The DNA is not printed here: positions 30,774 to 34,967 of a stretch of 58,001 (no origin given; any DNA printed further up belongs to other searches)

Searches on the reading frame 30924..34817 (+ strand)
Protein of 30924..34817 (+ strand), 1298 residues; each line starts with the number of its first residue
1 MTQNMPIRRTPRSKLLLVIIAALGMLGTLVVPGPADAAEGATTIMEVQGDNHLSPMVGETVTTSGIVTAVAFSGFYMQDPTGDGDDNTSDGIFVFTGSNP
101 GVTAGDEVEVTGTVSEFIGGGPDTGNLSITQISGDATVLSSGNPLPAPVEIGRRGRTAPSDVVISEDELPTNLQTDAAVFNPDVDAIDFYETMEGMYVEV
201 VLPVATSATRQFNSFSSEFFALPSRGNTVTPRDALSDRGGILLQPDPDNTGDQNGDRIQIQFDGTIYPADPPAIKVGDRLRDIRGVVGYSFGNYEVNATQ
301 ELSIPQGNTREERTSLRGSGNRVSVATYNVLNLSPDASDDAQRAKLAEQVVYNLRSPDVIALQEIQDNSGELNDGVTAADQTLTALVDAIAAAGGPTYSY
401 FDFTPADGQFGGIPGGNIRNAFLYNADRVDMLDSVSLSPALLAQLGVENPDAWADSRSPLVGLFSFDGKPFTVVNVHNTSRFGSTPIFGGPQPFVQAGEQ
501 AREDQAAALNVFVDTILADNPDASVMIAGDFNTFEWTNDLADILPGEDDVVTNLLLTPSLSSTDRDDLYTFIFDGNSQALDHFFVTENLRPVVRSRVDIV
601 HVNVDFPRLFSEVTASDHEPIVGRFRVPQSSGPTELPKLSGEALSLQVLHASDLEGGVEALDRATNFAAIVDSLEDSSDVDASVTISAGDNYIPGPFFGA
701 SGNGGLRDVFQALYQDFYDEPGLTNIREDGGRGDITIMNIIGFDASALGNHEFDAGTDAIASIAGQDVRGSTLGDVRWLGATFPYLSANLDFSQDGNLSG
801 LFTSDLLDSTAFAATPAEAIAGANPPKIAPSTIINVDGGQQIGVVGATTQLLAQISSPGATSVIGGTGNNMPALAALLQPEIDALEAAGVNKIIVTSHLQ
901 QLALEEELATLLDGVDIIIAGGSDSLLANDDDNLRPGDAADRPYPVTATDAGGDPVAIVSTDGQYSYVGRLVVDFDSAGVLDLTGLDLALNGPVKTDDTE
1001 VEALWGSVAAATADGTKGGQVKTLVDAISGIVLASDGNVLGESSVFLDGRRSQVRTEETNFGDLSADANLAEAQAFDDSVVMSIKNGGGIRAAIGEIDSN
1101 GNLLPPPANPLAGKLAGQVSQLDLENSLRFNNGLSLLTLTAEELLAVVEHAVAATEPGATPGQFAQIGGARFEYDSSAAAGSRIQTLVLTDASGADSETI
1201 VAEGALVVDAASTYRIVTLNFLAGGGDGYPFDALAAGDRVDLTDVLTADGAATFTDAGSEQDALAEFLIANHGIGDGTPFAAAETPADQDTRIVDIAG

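Call 71: search_protein_families(library=pfam, proteins=[window:30924-34817:+], max_evalue=0.0001)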
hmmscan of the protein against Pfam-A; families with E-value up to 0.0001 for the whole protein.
window:30924-34817:+ (1298 aa): 2 families
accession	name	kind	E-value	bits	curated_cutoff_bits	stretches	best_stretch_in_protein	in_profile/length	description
PF02872.23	5_nucleotid_C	-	1.2e-23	84.4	23.6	1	1040-1230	2-154/158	5'-nucleotidase, C-terminal domain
PF03372.29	Exo_endo_phos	-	7.2e-12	46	24.5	1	326-618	1-225/225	Endonuclease/Exonuclease/phosphatase family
